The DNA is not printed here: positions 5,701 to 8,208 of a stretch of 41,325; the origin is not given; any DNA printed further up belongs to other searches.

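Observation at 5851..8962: Compact orphan glycyl radical enzyme with Cys-x-Glu active-site loop plus auxiliary-cluster activase, AraC-controlled, inside a glycan island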

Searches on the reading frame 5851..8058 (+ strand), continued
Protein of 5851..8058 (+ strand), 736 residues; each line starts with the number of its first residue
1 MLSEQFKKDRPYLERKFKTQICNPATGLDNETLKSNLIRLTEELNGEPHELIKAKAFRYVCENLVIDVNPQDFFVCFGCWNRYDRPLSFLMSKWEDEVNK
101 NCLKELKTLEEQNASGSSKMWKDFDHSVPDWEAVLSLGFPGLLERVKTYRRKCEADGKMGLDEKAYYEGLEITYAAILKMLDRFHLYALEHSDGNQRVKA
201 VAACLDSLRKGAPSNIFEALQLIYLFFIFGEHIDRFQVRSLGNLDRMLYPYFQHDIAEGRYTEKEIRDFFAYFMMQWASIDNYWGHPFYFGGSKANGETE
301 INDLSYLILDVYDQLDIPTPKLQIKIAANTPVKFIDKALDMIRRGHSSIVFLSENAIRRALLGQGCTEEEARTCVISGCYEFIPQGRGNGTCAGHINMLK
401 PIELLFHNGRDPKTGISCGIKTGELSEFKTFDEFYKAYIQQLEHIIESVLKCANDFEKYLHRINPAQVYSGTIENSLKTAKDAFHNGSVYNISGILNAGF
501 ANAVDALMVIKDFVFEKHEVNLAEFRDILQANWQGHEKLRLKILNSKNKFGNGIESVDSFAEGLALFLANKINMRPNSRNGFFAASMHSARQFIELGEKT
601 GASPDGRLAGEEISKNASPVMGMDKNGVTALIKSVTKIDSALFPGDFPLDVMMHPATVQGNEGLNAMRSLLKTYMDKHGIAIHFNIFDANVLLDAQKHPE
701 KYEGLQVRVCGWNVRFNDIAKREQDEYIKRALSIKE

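Call 51: search_protein_families(library=ncbifam, proteins=[L071:5409-7769:+, L072:9620-11983:+, L073:6126-8528:+, L074:4022-6400:+, L075:7809-10319:+, L077:2862-5222:+, L078:1494-4007:+, L079:9716-12085:+, L061:9857-12124:+, L008:9839-12124:+], max_evalue=1e-100)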
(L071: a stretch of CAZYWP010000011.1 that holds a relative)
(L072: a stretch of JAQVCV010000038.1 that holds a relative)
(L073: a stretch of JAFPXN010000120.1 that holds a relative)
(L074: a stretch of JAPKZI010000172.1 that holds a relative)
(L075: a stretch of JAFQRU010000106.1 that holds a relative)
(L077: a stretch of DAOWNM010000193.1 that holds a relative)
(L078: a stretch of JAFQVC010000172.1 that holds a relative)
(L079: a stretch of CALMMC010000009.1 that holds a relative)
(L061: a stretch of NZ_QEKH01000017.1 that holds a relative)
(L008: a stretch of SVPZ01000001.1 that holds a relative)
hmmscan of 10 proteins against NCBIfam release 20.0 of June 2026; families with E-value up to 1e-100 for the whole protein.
L071:5409-7769:+ (787 aa): 8 families
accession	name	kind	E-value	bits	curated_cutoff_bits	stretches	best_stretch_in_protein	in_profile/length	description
NF043068.1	glycl_HYPD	equivalog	0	1292.5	1100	1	2-785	1-783/784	trans-4-hydroxy-L-proline dehydratase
TIGR01774.1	PFL2-3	subfamily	1.8e-206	687.9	678.2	1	1-784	2-784/786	formate C-acetyltransferase/glycerol dehydratase family glycyl radical enzyme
NF048011.1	SfplDhtHpsGDes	equivalog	2.8e-171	571.7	1000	1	3-785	24-820/821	(2S)-3-sulfopropanediol dehydratase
NF048009.1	SfplDhtHpfGKleb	equivalog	4.7e-161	537.7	1000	1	4-783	27-821/824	(2S)-3-sulfopropanediol dehydratase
NF007437.0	PRK09983.1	equivalog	4.5e-158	527.7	1109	1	1-785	1-764/765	formate C-acetyltransferase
TIGR04394.1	choline_CutC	equivalog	2.1e-155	519.4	1050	1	2-783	2-785/789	choline trimethylamine-lyase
NF033718.1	indole_decarb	equivalog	5.4e-122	408.6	1100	0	115-586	167-645/868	indoleacetate decarboxylase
NF033715.1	glycyl_HPDL_Lrg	equivalog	8.7e-105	351.4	1150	0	199-784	273-899/901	4-hydroxyphenylacetate decarboxylase large subunit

L072:9620-11983:+ (788 aa): 8 families
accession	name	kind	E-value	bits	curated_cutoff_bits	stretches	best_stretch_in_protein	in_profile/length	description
NF043068.1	glycl_HYPD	equivalog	0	1196.2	1100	1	4-785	2-782/784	trans-4-hydroxy-L-proline dehydratase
TIGR01774.1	PFL2-3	subfamily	5.9e-191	636.6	678.2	1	1-785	1-784/786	formate C-acetyltransferase/glycerol dehydratase family glycyl radical enzyme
NF048011.1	SfplDhtHpsGDes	equivalog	1.2e-151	506.8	1000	1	4-786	24-820/821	(2S)-3-sulfopropanediol dehydratase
NF007437.0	PRK09983.1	equivalog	8.8e-147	490.3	1109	1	3-785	2-763/765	formate C-acetyltransferase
TIGR04394.1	choline_CutC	equivalog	1.2e-139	467.3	1050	1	2-783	1-784/789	choline trimethylamine-lyase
NF048009.1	SfplDhtHpfGKleb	equivalog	9.5e-138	460.6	1000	1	4-786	26-823/824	(2S)-3-sulfopropanediol dehydratase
NF033718.1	indole_decarb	equivalog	1.1e-117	394.4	1100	1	200-785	258-866/868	indoleacetate decarboxylase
NF033715.1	glycyl_HPDL_Lrg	equivalog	2.1e-101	340.2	1150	0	201-587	274-679/901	4-hydroxyphenylacetate decarboxylase large subunit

L073:6126-8528:+ (801 aa): 7 families
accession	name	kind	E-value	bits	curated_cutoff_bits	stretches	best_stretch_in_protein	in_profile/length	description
TIGR01774.1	PFL2-3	subfamily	1.3e-197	658.6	678.2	1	10-797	2-784/786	formate C-acetyltransferase/glycerol dehydratase family glycyl radical enzyme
NF043068.1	glycl_HYPD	equivalog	2e-171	571.9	1100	1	11-796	1-781/784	trans-4-hydroxy-L-proline dehydratase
NF048011.1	SfplDhtHpsGDes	equivalog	2.6e-157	525.5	1000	1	6-797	18-819/821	(2S)-3-sulfopropanediol dehydratase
NF007437.0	PRK09983.1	equivalog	2.3e-156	522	1109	1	11-797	2-763/765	formate C-acetyltransferase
TIGR04394.1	choline_CutC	equivalog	3.4e-156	522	1050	1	11-796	2-785/789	choline trimethylamine-lyase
NF048009.1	SfplDhtHpfGKleb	equivalog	2.7e-144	482.2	1000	1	13-795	27-820/824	(2S)-3-sulfopropanediol dehydratase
NF033718.1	indole_decarb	equivalog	1.5e-134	450.2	1100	1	112-796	155-865/868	indoleacetate decarboxylase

L074:4022-6400:+ (793 aa): 8 families
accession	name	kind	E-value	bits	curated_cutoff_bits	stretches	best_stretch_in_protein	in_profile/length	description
NF043068.1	glycl_HYPD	equivalog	0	1289.7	1100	1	2-785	1-783/784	trans-4-hydroxy-L-proline dehydratase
TIGR01774.1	PFL2-3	subfamily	1.2e-197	658.7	678.2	1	1-783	2-783/786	formate C-acetyltransferase/glycerol dehydratase family glycyl radical enzyme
NF048011.1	SfplDhtHpsGDes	equivalog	1.8e-173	579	1000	1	2-785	23-820/821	(2S)-3-sulfopropanediol dehydratase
NF007437.0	PRK09983.1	equivalog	1.4e-158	529.3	1109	1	1-783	1-762/765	formate C-acetyltransferase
NF048009.1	SfplDhtHpfGKleb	equivalog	1.9e-158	529.1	1000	1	4-783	27-821/824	(2S)-3-sulfopropanediol dehydratase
TIGR04394.1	choline_CutC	equivalog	4.1e-156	521.7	1050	1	2-782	2-784/789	choline trimethylamine-lyase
NF033718.1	indole_decarb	equivalog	3.3e-127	425.9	1100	0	116-586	168-645/868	indoleacetate decarboxylase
NF033715.1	glycyl_HPDL_Lrg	equivalog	5.9e-105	352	1150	0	199-586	273-679/901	4-hydroxyphenylacetate decarboxylase large subunit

L075:7809-10319:+ (837 aa): 8 families
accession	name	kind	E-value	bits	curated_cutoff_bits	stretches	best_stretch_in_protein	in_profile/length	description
TIGR01774.1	PFL2-3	subfamily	3.6e-252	839.1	678.2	1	13-595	4-585/786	formate C-acetyltransferase/glycerol dehydratase family glycyl radical enzyme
NF007437.0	PRK09983.1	equivalog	7.3e-221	735.3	1109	1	14-593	4-562/765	formate C-acetyltransferase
NF048009.1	SfplDhtHpfGKleb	equivalog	1.8e-214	714.4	1000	1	12-591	25-617/824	(2S)-3-sulfopropanediol dehydratase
NF043068.1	glycl_HYPD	equivalog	1.5e-196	654.9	1100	1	18-604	7-593/784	trans-4-hydroxy-L-proline dehydratase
TIGR04394.1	choline_CutC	equivalog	4e-185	617.7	1050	1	13-591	3-588/789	choline trimethylamine-lyase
NF048011.1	SfplDhtHpsGDes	equivalog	6.8e-182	606.8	1000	1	12-592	23-619/821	(2S)-3-sulfopropanediol dehydratase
NF033718.1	indole_decarb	equivalog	9.7e-159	530.2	1100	1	111-834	155-866/868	indoleacetate decarboxylase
NF033715.1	glycyl_HPDL_Lrg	equivalog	3.1e-115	386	1150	1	111-833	167-898/901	4-hydroxyphenylacetate decarboxylase large subunit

L077:2862-5222:+ (787 aa): 7 families
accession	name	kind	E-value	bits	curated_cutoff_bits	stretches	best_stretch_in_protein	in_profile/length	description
NF043068.1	glycl_HYPD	equivalog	0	1214.3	1100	1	3-785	2-783/784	trans-4-hydroxy-L-proline dehydratase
TIGR01774.1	PFL2-3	subfamily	2.1e-199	664.6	678.2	1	1-785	2-785/786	formate C-acetyltransferase/glycerol dehydratase family glycyl radical enzyme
NF048011.1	SfplDhtHpsGDes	equivalog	1.8e-157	526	1000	1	3-785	24-820/821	(2S)-3-sulfopropanediol dehydratase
NF007437.0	PRK09983.1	equivalog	1.7e-148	496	1109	1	1-785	1-764/765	formate C-acetyltransferase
NF048009.1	SfplDhtHpfGKleb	equivalog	5.5e-143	477.9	1000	1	3-783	26-821/824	(2S)-3-sulfopropanediol dehydratase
TIGR04394.1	choline_CutC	equivalog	2e-137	459.9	1050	1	3-783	3-785/789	choline trimethylamine-lyase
NF033718.1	indole_decarb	equivalog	2e-118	396.8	1100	0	118-586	170-645/868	indoleacetate decarboxylase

L078:1494-4007:+ (838 aa): 8 families
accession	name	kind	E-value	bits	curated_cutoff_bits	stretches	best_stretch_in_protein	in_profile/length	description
TIGR01774.1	PFL2-3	subfamily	3.7e-253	842.3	678.2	1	14-604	4-593/786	formate C-acetyltransferase/glycerol dehydratase family glycyl radical enzyme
NF007437.0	PRK09983.1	equivalog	7.2e-221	735.3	1109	1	14-594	3-562/765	formate C-acetyltransferase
NF048009.1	SfplDhtHpfGKleb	equivalog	1.9e-214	714.3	1000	1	12-592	24-617/824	(2S)-3-sulfopropanediol dehydratase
NF043068.1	glycl_HYPD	equivalog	1.4e-191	638.5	1100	1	15-593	3-584/784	trans-4-hydroxy-L-proline dehydratase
TIGR04394.1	choline_CutC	equivalog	2.7e-183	611.6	1050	1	14-597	3-592/789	choline trimethylamine-lyase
NF048011.1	SfplDhtHpsGDes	equivalog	2.4e-180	601.7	1000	1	12-593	22-619/821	(2S)-3-sulfopropanediol dehydratase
NF033718.1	indole_decarb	equivalog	5.8e-156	521.1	1100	1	112-835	155-866/868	indoleacetate decarboxylase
NF033715.1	glycyl_HPDL_Lrg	equivalog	2.6e-106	356.4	1150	0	163-834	223-898/901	4-hydroxyphenylacetate decarboxylase large subunit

L079:9716-12085:+ (790 aa): 7 families
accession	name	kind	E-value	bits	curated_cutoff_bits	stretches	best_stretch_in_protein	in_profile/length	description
NF043068.1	glycl_HYPD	equivalog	0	1255.6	1100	1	5-787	1-782/784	trans-4-hydroxy-L-proline dehydratase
TIGR01774.1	PFL2-3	subfamily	4.1e-199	663.6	678.2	1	4-787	2-784/786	formate C-acetyltransferase/glycerol dehydratase family glycyl radical enzyme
NF048011.1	SfplDhtHpsGDes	equivalog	2.4e-165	552.1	1000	1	5-787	23-819/821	(2S)-3-sulfopropanediol dehydratase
NF007437.0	PRK09983.1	equivalog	6.2e-148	494.1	1109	1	4-787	1-763/765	formate C-acetyltransferase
NF048009.1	SfplDhtHpfGKleb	equivalog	9.4e-146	487.1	1000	1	6-786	26-821/824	(2S)-3-sulfopropanediol dehydratase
TIGR04394.1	choline_CutC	equivalog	8.9e-145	484.2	1050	1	4-785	1-784/789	choline trimethylamine-lyase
NF033718.1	indole_decarb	equivalog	6.7e-120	401.7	1100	0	118-589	167-645/868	indoleacetate decarboxylase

L061:9857-12124:+ (756 aa): 0 families

L008:9839-12124:+ (762 aa): 0 families

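Call 65: search_protein_families(library=pfam, proteins=[L006:3216-3935:+, L011:10313-11170:+, L009:2527-3438:+, L030:3215-5380:+, L014:7112-8929:+, L030:10397-12352:+, L004:13246-15204:+, L004:17296-19302:+, L004:6370-8967:+, L024:10172-11662:+], max_evalue=0.001)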
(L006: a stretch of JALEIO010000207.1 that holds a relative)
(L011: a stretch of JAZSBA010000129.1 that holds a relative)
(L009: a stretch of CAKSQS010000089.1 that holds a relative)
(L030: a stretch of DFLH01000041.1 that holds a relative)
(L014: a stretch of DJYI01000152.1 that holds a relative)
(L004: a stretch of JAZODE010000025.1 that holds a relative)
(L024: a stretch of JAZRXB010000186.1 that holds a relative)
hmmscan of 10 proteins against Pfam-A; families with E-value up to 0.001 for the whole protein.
L006:3216-3935:+ (240 aa): 1 family
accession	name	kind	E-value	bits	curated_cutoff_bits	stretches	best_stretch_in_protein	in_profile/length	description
PF03629.24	SASA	-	1.2e-48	166.1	24.8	1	8-231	5-224/226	Carbohydrate esterase, sialic acid-specific acetylesterase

L011:10313-11170:+ (286 aa): 3 families
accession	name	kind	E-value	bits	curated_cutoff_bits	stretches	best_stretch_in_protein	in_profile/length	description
PF08450.18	SGL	-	1.8e-51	175.6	26.3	1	11-252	1-245/246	SMP-30/Gluconolactonase/LRE-like region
PF23414.1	Beta-prop_EML_2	-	6.1e-05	23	90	0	26-165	14-146/266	Echinoderm microtubule-associated protein second beta-propeller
PF03088.22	Str_synth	-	8.8e-05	23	25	0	122-171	34-84/89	Strictosidine synthase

L009:2527-3438:+ (304 aa): 1 family
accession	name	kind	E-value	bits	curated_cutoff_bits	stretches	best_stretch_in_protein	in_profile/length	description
PF00892.27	EamA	-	3.9e-36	124.8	28.2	2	13-151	8-135/135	EamA-like transporter family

L030:3215-5380:+ (722 aa): 0 families

L014:7112-8929:+ (606 aa): 0 families

L030:10397-12352:+ (652 aa): 0 families

L004:13246-15204:+ (653 aa): 5 families
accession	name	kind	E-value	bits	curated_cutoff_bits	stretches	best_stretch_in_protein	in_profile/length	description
PF00326.27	Peptidase_S9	-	2e-08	34.5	22.6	1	184-250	41-108/213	Prolyl oligopeptidase family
PF05448.18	AXE1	-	2e-07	30.6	21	1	79-248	56-218/321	Acetyl xylan esterase (AXE1)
PF01738.24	DLH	-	3.6e-05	23.9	21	1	94-235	3-125/217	Dienelactone hydrolase family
PF22244.2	GCE_fung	-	0.00019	21.8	27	0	186-236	85-134/231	Glucuronyl esterase, fungi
PF12715.13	Abhydrolase_7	-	0.00044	20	21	0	36-319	44-338/388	Abhydrolase family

L004:17296-19302:+ (669 aa): 0 families

L004:6370-8967:+ (866 aa): 2 families
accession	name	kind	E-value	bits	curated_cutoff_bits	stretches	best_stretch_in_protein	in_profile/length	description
PF16126.11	DUF4838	-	2.3e-29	103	26.6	1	231-487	51-320/325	Domain of unknown function (DUF4838)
PF06452.16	CBM9_1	-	0.00085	19.7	23.4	0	695-752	32-84/185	Carbohydrate family 9 binding domain-like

L024:10172-11662:+ (497 aa): 0 families
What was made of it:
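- The operon-embedded partners are carbohydrate esterases, a sulfatase and sugar lactonases (call 65).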

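Call 69: search_protein_families(library=pfam, proteins=[L002:3178-4050:+, L014:9308-10060:+, L024:6633-7100:+, L030:5408-5640:+], max_evalue=0.01)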
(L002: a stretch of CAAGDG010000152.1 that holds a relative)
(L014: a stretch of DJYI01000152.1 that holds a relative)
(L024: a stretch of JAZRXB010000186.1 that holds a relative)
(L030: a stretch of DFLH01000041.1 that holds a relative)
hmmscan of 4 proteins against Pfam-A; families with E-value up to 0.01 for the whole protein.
L002:3178-4050:+ (291 aa): 0 families

L014:9308-10060:+ (251 aa): 0 families

L024:6633-7100:+ (156 aa): 0 families

L030:5408-5640:+ (77 aa): 0 families

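Call 81: search_protein_representatives(protein=window:5851-8058:+)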
Query: 736 residues. Proteins with E-value up to 0.001 (for the whole library): 5519; up to 1e-10: 3301; up to 1e-30: 1650. The best 150 are listed.
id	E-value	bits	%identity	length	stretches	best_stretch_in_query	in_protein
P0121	3.1e-246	835.7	51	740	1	1-735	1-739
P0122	5.5e-208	709.3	57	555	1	198-734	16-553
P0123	6.2e-205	699.2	46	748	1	24-736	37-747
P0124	2.7e-202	690.5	45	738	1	4-731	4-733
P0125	1.2e-193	661.9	43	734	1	3-731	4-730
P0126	2.5e-192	657.5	42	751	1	20-734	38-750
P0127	1.2e-184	632.2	43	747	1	24-734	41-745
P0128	2.5e-183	627.8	43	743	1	23-731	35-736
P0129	9.0e-178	609.4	41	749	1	11-731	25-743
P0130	3.2e-175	601.0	41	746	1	24-731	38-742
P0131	9.5e-171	586.2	48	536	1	202-733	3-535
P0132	3.7e-169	580.9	40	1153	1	6-733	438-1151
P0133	5.1e-169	580.5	42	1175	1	8-734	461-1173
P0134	1.0e-168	579.5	41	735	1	23-731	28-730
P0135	1.2e-167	576.0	42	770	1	11-734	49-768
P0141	9.8e-159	546.5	42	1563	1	6-731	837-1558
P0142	6.6e-158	543.8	39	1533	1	8-734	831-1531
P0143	1.3e-156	539.5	41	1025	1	9-733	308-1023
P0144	2.3e-156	538.6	39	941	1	6-732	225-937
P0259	1.2e-88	314.7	31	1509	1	26-729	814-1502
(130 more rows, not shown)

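Call 82: search_protein_families(library=pfam, proteins=[P0132, P0133, P0141, P0142, P0143, P0144, P0259], max_evalue=0.001)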
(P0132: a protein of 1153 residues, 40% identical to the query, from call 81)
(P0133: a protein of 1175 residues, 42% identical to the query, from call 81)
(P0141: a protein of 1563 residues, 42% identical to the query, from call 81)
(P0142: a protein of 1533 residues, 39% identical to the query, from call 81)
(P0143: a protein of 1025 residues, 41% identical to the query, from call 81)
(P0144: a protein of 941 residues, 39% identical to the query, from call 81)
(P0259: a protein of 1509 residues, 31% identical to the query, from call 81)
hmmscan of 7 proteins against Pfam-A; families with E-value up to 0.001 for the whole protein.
P0132 (1153 aa): 3 families
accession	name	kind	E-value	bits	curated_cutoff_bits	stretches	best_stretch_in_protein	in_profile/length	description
PF02901.20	PFL-like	-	7.2e-63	213.7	24.3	1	551-1000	150-632/647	Pyruvate formate lyase-like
PF05448.18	AXE1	-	2.8e-30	105.6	21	1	120-425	16-309/321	Acetyl xylan esterase (AXE1)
PF01228.26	Gly_radical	-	6.6e-19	68.8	22.2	1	1032-1135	2-106/106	Glycine radical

P0133 (1175 aa): 3 families
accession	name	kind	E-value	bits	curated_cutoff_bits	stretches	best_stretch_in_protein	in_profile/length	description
PF02901.20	PFL-like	-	3.1e-57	195.1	24.3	1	548-1021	121-632/647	Pyruvate formate lyase-like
PF05448.18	AXE1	-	2.7e-33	115.5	21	1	132-416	18-297/321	Acetyl xylan esterase (AXE1)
PF01228.26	Gly_radical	-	1.3e-18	67.9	22.2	1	1053-1156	2-106/106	Glycine radical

P0141 (1563 aa): 2 families
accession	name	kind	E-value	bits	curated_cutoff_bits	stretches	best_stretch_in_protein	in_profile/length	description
PF02901.20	PFL-like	-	2.9e-63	215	24.3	1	961-1411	159-634/647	Pyruvate formate lyase-like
PF01228.26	Gly_radical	-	9.3e-19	68.4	22.2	1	1440-1544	1-106/106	Glycine radical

P0142 (1533 aa): 6 families
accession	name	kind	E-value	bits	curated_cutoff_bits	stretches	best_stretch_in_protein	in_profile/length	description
PF02901.20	PFL-like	-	1.9e-61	209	24.3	1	921-1394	137-646/647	Pyruvate formate lyase-like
PF22666.2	Glyco_hydro_2_N2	-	9.3e-45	153.1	27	1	32-203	1-165/167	Glycosyl hydrolase 2 galactose-binding domain-like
PF01228.26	Gly_radical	-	1.7e-21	77.2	22.2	1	1411-1514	2-106/106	Glycine radical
PF17753.7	Ig_mannosidase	-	2.1e-15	56.6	22.6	1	752-812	5-63/81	Ig-fold domain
PF17786.7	Mannosidase_ig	-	4.4e-07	30.8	23.4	1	658-708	4-54/91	Mannosidase Ig/CBM-like domain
PF02837.24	Glyco_hydro_2_N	-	2.5e-05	24.7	28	1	88-147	71-129/169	Glycosyl hydrolases family 2, sugar binding domain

P0143 (1025 aa): 3 families
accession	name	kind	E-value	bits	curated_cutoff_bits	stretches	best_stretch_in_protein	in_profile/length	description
PF02901.20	PFL-like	-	1.1e-60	206.5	24.3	1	424-887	155-647/647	Pyruvate formate lyase-like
PF03629.24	SASA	-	7e-47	160.3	24.8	1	51-280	2-223/226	Carbohydrate esterase, sialic acid-specific acetylesterase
PF01228.26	Gly_radical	-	8.4e-20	71.7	22.2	1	903-1007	1-106/106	Glycine radical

P0144 (941 aa): 3 families
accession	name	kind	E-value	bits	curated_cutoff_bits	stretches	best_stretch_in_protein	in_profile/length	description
PF02901.20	PFL-like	-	1.4e-67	229.3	24.3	1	348-792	159-637/647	Pyruvate formate lyase-like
PF01228.26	Gly_radical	-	3.2e-20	73.1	22.2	1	818-922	1-106/106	Glycine radical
PF06439.18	3keto-disac_hyd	-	2.8e-11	44.2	26.8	1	27-212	4-184/187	3-keto-disaccharide hydrolase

P0259 (1509 aa): 5 families
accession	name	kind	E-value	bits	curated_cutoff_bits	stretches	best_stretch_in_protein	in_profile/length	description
PF02901.20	PFL-like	-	3.9e-88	297.1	24.3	1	909-1368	156-646/647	Pyruvate formate lyase-like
PF17389.8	Bac_rhamnosid6H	-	9.6e-26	91.3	24.5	1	388-648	3-254/339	Bacterial alpha-L-rhamnosidase 6 hairpin glycosidase domain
PF01228.26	Gly_radical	-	3.9e-15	56.7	22.2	1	1394-1490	10-106/106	Glycine radical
PF17390.7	Bac_rhamnosid_C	-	0.00051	20.2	22.1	0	721-774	1-55/78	Bacterial alpha-L-rhamnosidase C-terminal domain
PF22422.2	MGH1-like_GH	-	0.00051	20.1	27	0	541-643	159-262/356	Mannosylglycerate hydrolase MGH1-like glycoside hydrolase domain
